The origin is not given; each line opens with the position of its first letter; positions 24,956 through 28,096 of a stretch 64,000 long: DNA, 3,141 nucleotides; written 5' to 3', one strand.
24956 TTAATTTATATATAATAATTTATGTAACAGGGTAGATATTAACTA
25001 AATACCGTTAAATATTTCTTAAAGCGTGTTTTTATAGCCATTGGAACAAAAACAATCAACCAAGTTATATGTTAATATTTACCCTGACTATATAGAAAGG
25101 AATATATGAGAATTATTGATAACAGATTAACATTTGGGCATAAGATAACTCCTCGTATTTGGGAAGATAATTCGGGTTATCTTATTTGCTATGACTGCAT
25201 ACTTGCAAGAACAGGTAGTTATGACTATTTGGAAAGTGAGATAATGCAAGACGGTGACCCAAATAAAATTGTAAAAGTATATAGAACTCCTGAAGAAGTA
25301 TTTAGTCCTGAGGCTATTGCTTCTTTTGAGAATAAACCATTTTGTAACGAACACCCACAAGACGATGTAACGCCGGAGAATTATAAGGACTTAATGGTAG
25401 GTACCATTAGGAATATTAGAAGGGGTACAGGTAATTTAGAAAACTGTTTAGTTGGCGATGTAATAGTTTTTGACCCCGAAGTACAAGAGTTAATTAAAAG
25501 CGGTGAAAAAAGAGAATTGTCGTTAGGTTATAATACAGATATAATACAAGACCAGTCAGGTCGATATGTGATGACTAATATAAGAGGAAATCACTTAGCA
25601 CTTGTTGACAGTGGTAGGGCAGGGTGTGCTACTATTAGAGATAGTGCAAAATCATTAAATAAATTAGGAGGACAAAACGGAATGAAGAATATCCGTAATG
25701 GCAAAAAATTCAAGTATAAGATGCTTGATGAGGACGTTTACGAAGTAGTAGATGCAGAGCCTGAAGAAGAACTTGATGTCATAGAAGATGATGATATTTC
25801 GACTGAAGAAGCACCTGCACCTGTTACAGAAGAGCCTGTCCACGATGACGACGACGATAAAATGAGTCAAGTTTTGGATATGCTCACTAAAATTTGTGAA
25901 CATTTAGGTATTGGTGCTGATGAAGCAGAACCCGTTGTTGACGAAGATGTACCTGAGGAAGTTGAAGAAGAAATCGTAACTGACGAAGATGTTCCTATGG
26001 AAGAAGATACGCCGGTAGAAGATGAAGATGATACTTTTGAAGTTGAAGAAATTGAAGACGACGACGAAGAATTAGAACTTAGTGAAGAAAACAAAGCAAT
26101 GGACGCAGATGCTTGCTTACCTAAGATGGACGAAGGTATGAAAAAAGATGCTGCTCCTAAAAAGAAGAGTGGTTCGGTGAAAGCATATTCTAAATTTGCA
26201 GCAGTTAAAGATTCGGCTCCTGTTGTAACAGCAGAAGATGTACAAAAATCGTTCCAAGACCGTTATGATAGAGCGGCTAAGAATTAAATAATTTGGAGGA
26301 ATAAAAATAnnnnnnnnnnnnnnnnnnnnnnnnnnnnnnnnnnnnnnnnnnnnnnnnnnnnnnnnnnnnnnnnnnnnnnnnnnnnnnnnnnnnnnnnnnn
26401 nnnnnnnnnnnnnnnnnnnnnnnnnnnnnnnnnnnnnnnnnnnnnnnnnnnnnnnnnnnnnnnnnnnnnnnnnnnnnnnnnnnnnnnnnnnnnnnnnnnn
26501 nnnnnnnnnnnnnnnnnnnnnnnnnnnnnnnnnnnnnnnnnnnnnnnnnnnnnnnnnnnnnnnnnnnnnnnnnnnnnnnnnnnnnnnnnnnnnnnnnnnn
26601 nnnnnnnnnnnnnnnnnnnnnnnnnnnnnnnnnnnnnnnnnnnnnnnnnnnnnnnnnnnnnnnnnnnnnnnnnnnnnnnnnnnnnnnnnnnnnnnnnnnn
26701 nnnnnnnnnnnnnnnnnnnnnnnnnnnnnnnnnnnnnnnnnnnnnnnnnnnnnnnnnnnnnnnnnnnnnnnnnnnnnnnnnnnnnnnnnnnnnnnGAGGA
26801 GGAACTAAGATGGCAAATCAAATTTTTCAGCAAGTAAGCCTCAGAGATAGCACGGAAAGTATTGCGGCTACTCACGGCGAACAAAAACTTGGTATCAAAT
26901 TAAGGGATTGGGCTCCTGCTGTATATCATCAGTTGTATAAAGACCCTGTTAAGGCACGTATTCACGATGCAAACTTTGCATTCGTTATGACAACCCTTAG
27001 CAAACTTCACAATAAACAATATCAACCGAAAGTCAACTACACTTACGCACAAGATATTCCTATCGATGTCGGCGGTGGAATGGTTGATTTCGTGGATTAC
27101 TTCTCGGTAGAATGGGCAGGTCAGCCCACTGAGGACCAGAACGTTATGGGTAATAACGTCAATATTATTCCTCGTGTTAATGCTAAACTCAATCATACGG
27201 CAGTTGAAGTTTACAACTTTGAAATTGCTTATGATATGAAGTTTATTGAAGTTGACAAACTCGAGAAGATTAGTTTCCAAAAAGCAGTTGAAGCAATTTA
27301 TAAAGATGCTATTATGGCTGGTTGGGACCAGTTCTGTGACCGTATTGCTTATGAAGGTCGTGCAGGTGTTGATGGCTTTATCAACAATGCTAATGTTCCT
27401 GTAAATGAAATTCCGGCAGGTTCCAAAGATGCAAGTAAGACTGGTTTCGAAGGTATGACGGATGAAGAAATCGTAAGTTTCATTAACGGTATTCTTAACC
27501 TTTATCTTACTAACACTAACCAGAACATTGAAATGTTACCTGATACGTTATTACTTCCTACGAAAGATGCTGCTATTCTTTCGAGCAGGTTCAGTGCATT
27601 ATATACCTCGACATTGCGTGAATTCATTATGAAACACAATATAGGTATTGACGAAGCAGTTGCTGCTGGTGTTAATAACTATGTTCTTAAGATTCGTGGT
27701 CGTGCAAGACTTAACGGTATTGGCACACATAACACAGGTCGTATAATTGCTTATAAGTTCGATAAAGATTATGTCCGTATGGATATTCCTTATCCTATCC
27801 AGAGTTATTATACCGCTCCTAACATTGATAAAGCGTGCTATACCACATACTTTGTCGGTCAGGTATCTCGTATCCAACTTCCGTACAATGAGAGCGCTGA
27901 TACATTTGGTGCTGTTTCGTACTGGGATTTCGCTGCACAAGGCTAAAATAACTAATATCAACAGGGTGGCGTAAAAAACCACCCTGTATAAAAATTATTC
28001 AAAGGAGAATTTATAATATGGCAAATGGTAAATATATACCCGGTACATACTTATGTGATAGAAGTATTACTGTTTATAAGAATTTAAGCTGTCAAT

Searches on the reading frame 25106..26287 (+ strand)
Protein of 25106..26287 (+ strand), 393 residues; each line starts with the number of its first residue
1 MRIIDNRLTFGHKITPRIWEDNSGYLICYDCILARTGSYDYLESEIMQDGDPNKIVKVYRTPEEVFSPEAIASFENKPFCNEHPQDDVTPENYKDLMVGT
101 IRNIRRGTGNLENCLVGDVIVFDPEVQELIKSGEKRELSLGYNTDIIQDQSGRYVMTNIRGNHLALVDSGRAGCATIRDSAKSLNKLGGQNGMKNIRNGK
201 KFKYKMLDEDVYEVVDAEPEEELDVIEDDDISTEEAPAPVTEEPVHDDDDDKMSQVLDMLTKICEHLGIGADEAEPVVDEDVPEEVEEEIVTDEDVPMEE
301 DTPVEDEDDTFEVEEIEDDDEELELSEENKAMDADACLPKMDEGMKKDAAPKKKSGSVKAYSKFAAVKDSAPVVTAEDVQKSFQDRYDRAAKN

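Call 22: search_protein_families(library=phrogs, proteins=[window:25106-26287:+], max_evalue=0.001)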
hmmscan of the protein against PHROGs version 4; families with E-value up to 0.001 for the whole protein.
window:25106-26287:+ (393 aa): 7 families
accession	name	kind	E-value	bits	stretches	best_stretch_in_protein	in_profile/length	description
phrog_16985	-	unknown function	5.2e-53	181.7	1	10-320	5-322/436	-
phrog_530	-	head and packaging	2.1e-51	176.3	1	20-277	35-274/390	head maturation protease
phrog_1961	-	unknown function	1.1e-49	170.7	1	23-342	18-323/417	-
phrog_12864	-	head and packaging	1.1e-38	134.5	1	7-346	29-352/468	head maturation protease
phrog_2229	-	head and packaging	5.6e-26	92.8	1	21-353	19-336/428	head maturation protease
phrog_3778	-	head and packaging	1.6e-23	84.4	1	20-341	161-497/593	head maturation protease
phrog_30637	-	unknown function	3.3e-10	39.5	1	51-194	776-917/1119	-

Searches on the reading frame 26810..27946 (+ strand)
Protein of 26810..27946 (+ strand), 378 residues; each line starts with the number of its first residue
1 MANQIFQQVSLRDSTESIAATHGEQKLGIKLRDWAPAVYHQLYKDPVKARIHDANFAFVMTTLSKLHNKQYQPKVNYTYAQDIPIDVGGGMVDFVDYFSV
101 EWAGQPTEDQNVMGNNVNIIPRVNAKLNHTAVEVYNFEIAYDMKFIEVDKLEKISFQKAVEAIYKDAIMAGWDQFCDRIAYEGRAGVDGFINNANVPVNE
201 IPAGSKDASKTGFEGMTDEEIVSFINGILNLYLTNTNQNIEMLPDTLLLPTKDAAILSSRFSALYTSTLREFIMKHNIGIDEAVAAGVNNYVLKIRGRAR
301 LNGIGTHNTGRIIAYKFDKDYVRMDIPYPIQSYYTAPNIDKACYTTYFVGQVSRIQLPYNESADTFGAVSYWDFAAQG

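Call 22: search_protein_families(library=phrogs, proteins=[window:26810-27946:+], max_evalue=0.001)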
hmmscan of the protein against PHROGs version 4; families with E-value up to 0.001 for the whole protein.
window:26810-27946:+ (378 aa): 1 family
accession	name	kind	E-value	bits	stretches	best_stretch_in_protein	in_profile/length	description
phrog_264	-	head and packaging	5e-40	138.4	1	40-338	12-291/321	major head protein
